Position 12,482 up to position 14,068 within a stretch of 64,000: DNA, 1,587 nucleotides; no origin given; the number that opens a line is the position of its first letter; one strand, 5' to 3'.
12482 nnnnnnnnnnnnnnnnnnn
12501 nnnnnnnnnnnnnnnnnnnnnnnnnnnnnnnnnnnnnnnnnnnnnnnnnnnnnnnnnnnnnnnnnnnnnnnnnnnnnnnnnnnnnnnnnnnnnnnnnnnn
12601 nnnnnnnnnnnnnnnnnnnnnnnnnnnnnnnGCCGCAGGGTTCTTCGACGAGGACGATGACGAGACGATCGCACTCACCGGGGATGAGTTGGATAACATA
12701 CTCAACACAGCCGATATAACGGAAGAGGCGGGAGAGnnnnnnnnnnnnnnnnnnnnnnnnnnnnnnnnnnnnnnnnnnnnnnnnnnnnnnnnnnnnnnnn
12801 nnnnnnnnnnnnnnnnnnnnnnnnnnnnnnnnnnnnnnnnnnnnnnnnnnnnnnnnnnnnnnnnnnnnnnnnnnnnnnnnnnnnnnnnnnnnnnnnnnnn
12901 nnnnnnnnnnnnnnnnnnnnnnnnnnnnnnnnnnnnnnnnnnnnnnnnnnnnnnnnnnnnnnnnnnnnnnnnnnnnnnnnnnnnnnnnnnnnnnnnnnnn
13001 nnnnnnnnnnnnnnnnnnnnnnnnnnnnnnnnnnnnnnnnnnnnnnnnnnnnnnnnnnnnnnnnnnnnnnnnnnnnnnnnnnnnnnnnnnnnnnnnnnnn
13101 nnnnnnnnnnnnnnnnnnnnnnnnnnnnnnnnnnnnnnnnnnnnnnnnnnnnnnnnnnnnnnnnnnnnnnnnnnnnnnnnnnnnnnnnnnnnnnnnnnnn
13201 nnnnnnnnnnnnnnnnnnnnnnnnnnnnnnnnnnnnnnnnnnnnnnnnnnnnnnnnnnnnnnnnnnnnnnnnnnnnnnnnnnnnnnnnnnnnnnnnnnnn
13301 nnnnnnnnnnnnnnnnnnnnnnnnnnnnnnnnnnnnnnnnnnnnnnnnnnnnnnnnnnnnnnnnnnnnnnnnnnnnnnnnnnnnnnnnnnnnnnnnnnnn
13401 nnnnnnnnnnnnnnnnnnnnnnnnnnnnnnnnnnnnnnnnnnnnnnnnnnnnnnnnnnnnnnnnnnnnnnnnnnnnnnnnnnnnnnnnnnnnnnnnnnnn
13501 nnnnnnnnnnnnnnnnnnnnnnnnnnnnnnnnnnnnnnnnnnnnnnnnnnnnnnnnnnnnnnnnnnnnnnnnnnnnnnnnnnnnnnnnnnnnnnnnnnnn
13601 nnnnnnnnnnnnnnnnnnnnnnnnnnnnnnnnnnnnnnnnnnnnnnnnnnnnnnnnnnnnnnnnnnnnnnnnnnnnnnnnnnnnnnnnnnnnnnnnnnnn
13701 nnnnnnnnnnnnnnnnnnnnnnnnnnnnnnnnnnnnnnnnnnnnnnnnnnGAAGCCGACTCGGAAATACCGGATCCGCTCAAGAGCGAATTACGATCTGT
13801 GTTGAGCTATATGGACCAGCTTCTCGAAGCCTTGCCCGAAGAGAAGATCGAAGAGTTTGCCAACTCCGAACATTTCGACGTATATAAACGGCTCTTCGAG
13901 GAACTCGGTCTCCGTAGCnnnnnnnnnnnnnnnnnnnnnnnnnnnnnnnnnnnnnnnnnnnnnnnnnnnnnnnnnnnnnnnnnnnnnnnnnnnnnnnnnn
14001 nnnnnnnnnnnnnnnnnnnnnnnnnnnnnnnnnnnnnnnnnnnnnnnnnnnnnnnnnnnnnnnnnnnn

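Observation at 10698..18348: Candidate flagellar/polar module: giant acidic scaffold, GAF/GGDEF-like protein and two Maf glycosyltransferases in one coupled operon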

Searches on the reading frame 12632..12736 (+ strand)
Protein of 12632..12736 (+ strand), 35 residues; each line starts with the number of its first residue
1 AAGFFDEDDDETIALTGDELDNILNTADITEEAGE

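Call 82: search_solved_structures(query=A5, max_evalue=10, show_alignments=3)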
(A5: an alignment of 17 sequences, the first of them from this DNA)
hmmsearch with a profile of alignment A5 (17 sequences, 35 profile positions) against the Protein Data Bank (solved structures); distinct sequences matched with E-value up to 10: 0.

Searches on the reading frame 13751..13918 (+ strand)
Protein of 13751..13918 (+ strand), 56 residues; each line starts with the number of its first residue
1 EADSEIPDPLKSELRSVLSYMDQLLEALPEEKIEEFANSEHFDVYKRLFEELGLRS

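Call 45: find_related_loci(query=A2, collection=genome_contigs, flank=10000)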
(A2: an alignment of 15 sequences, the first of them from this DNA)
Query A2 (56 aa) in genome_contigs; peptide patterns used: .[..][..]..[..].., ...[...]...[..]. (x = any residue, [..] = any of these).
600 stretches matched a pattern (row limit reached: there are more); 401 encode a relative of the query (tblastn E <= 1e-3); the best 80 are kept; 80 distinct loci.
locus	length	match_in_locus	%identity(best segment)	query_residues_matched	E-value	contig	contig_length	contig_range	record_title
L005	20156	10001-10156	83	5-56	8e-26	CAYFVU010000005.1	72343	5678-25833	MAG TPA_asm: uncultured Spirochaetaceae bacterium isolate ERP107533_co1_8 genome assembly, contig: NODE_83_length_72343_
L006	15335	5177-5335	79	4-56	5e-25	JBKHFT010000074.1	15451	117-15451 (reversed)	MAG: Alkalispirochaeta sp. isolate D1M05_7 NODE_2899_length_15451_cov_5.968888, whole genome shotgun sequence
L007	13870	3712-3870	79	4-56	6e-25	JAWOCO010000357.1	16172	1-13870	MAG: Alkalispirochaeta sp. isolate BLK5-1.bin.265 k191_2603097, whole genome shotgun sequence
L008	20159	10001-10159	81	4-56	1e-24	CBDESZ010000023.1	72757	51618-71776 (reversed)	MAG: Alkalispirochaeta sp. isolate 52462b18-c26b-428b-be18-86563201c1c0 genome assembly, contig: contig_23, whole genome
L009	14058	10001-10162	80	3-56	1e-24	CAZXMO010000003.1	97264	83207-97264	MAG TPA_asm: uncultured Spirochaetales bacterium isolate binchicken_co8_383 genome assembly, contig: NODE_82_length_9726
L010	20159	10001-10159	79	4-56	1e-24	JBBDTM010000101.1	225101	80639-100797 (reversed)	MAG: Alkalispirochaeta sp. isolate LejiaC_59_14 Lejia_C_83_length_225101_cov_8, whole genome shotgun sequence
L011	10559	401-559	79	4-56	2e-24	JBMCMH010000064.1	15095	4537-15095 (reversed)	MAG: Alkalispirochaeta sp. isolate D1M04_12 NODE_1690_length_15095_cov_10.612367, whole genome shotgun sequence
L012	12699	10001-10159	81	4-56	2e-24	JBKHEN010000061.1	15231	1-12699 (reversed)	MAG: Spirochaetaceae bacterium isolate D1M05_16 NODE_2973_length_15231_cov_43.937335, whole genome shotgun sequence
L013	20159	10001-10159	77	4-56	2e-24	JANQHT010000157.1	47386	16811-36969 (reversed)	MAG: Spirochaetales bacterium isolate PL24a_bin.20 k99_555092, whole genome shotgun sequence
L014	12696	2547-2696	82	6-55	3e-24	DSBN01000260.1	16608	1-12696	MAG TPA_asm: Sediminispirochaeta sp. isolate SpSt-1173 Ga0129302_1001629, whole genome shotgun sequence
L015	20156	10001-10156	81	4-55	3e-24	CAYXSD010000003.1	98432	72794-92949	MAG TPA_asm: uncultured Spirochaetales bacterium isolate binchicken_co8_323 genome assembly, contig: NODE_80_length_9843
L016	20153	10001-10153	80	6-56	5e-24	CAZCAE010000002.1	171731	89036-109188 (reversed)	MAG TPA_asm: uncultured Spirochaeta sp. isolate SRP141376_co3_416 genome assembly, contig: NODE_88_length_171731_cov_6.1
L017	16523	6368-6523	81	4-55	5e-24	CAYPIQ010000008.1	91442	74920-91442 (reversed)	MAG TPA_asm: uncultured Spirochaetales bacterium isolate binchicken_co379_68 genome assembly, contig: NODE_171_length_91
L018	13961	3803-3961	77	4-56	4e-24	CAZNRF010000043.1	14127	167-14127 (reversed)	MAG TPA_asm: uncultured Spirochaeta sp. isolate SRP252850_co1_129 genome assembly, contig: NODE_8048_length_14127_cov_4.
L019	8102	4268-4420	78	6-56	4e-24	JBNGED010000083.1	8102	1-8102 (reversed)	MAG: Sediminispirochaetaceae bacterium isolate E05-066 bin51.fa-83, whole genome shotgun sequence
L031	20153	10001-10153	76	6-56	1e-23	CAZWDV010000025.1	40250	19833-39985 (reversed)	MAG TPA_asm: uncultured Sediminispirochaeta sp. isolate binchicken_co8_71 genome assembly, contig: NODE_1035_length_4025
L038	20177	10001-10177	76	1-56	2e-23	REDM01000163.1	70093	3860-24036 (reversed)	MAG: Spirochaetaceae bacterium isolate GEM2.Bin30 NODE_229_length_70093_cov_61.1487, whole genome shotgun sequence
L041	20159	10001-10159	77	4-56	8e-24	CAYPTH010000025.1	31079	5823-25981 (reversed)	MAG TPA_asm: uncultured Spirochaetaceae bacterium isolate binchicken_co8_361 genome assembly, contig: NODE_1863_length_3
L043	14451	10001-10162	78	2-55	4e-23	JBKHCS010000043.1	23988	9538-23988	MAG: Spirochaetaceae bacterium isolate D1M03_12 NODE_1050_length_23988_cov_8.680107, whole genome shotgun sequence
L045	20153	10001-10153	75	6-56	4e-23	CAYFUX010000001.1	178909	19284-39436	MAG TPA_asm: uncultured Spirochaetaceae bacterium isolate ERP107533_co1_111 genome assembly, contig: NODE_4_length_17890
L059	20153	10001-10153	78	6-56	4e-22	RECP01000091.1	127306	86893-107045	MAG: Spirochaetaceae bacterium isolate DLM2.Bin48 NODE_54_length_127306_cov_11.7421, whole genome shotgun sequence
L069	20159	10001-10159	72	2-54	7e-22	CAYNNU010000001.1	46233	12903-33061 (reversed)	MAG TPA_asm: uncultured Spirochaeta sp. isolate binchicken_co56_55 genome assembly, contig: NODE_127_length_46233_cov_5.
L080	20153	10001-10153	75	6-56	1e-21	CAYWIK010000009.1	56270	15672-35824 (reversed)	MAG TPA_asm: uncultured Spirochaetales bacterium isolate binchicken_co8_185 genome assembly, contig: NODE_446_length_562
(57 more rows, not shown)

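Call 62: search_protein_families(library=pfam, proteins=[L069:7370-7909:-, L080:15382-16638:+, L059:6631-8043:+, L031:17450-19135:-, L038:19180-19989:-, L041:3712-4743:+, L043:3293-5722:+, L041:4704-5999:+, L013:4039-4800:-, L045:5213-6184:-], max_evalue=0.001)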
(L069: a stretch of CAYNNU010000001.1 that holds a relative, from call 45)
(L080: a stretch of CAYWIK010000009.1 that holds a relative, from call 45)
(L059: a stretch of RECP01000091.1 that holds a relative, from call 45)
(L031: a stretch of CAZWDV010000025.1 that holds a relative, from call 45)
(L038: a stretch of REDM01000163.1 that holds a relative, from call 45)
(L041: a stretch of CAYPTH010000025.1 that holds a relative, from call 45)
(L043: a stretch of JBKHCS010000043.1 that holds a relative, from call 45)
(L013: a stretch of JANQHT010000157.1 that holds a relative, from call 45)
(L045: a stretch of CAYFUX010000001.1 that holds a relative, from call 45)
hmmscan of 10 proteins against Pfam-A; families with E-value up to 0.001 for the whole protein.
L069:7370-7909:- (179 aa): 1 family
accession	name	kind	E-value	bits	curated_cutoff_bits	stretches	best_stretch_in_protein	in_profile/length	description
PF04977.20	DivIC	-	1.9e-10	40.9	28.9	1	16-88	3-76/80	Septum formation initiator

L080:15382-16638:+ (418 aa): 0 families

L059:6631-8043:+ (470 aa): 1 family
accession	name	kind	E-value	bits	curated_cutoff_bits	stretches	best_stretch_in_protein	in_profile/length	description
PF06245.16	DUF1015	-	3.8e-55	187.5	25.8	1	47-338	3-284/325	Protein of unknown function (DUF1015)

L031:17450-19135:- (561 aa): 3 families
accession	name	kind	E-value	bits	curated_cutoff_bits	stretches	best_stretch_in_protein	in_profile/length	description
PF09822.16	ABC_transp_aux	-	3.2e-54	184.6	34.7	1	197-484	3-288/288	ABC-type uncharacterized transport system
PF23357.1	DUF7088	-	1.3e-23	83.6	27.8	1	60-161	1-104/105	Domain of unknown function (DUF7088)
PF22817.2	ApeP-like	-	0.0003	20.8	27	0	157-208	40-93/158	ApeP dehydratase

L038:19180-19989:- (269 aa): 5 families
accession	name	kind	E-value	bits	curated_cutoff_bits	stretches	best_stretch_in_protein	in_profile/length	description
PF12698.13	ABC2_membrane_3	-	1e-11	45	31.6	1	80-232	162-311/347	ABC-2 family transporter protein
PF12679.13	ABC2_membrane_2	-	4.6e-11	42.9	27.2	1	35-206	2-198/283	ABC-2 family transporter protein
PF12730.13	ABC2_membrane_4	-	1.9e-05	25.1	27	1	40-192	5-168/179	ABC-2 family transporter protein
PF13346.12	ABC2_membrane_5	-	2.5e-05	24.4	25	1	73-209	32-166/205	ABC-2 family transporter protein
PF01061.29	ABC2_membrane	-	0.00019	21.5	26.9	1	33-207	3-177/211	ABC-2 type transporter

L041:3712-4743:+ (343 aa): 1 family
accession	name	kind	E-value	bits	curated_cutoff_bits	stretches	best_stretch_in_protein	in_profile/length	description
PF02557.22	VanY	-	2.9e-36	124.6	25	1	183-303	3-130/132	D-alanyl-D-alanine carboxypeptidase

L043:3293-5722:+ (809 aa): 11 families
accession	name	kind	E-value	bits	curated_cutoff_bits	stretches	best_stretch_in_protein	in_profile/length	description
PF05362.19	Lon_C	-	6.6e-79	264.7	21.1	1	608-808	2-202/205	Lon protease (S16) C-terminal proteolytic domain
PF02190.22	LON_substr_bdg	-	3e-46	158.3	28.7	1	45-238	2-200/200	ATP-dependent protease La (LON) substrate-binding domain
PF00004.35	AAA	-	2.4e-24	86.7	21.2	1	389-528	1-128/131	ATPase family associated with various cellular activities (AAA)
PF22667.2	Lon_lid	-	2.8e-13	49.7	27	1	551-602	2-53/57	Lon protease AAA+ ATPase lid domain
PF13541.12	ChlI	-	8.7e-08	32.5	27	1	656-778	6-121/121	Subunit ChlI of Mg-chelatase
PF07728.20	AAA_5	-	5.1e-07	30.2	22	1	389-522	2-138/139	AAA domain (dynein-related subfamily)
PF13191.12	AAA_16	-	1.9e-05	25.7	32.6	0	382-415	22-53/167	AAA ATPase domain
PF13401.12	AAA_22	-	7.7e-05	23.5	27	0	386-465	5-96/130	AAA domain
PF08298.17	AAA_PrkA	-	0.00012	21.7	25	1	357-412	57-111/358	PrkA AAA domain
PF05496.18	RuvB_N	-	0.00021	21.5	27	0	360-416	8-63/159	Holliday junction DNA helicase RuvB P-loop domain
PF07724.20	AAA_2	-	0.00063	20.3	27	0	389-511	6-125/166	AAA domain (Cdc48 subfamily)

L041:4704-5999:+ (431 aa): 2 families
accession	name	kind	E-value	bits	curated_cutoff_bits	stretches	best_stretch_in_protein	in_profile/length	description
PF01136.24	Peptidase_U32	-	2.7e-84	282.5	22.4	1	90-332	2-232/233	Peptidase family U32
PF16325.11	Peptidase_U32_C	-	1.5e-09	38.3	28.2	1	343-423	1-83/83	Peptidase family U32 C-terminal domain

L013:4039-4800:- (253 aa): 0 families

L045:5213-6184:- (323 aa): 0 families

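Call 71: search_solved_structures(query=A2, max_evalue=10)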
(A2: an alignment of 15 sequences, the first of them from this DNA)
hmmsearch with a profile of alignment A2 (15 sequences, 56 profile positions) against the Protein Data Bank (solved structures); distinct sequences matched with E-value up to 10: 5.
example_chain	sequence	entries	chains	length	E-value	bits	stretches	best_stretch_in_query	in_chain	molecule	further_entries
5szh_A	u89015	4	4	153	0.0096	19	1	12-43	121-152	MICAL C-terminal-like protein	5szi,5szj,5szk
5lup_A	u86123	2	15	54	0.52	13.4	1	9-33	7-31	BLM protein | Bloom syndrome protein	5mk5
5lup_H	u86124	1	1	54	0.55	13.3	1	9-33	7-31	BLM protein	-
4yjw_A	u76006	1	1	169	3.9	10.6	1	12-29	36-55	DUF3829 family protein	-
9sx3_A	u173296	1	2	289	4.4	10.5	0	31-53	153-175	Heat shock protein 90-5, chloroplastic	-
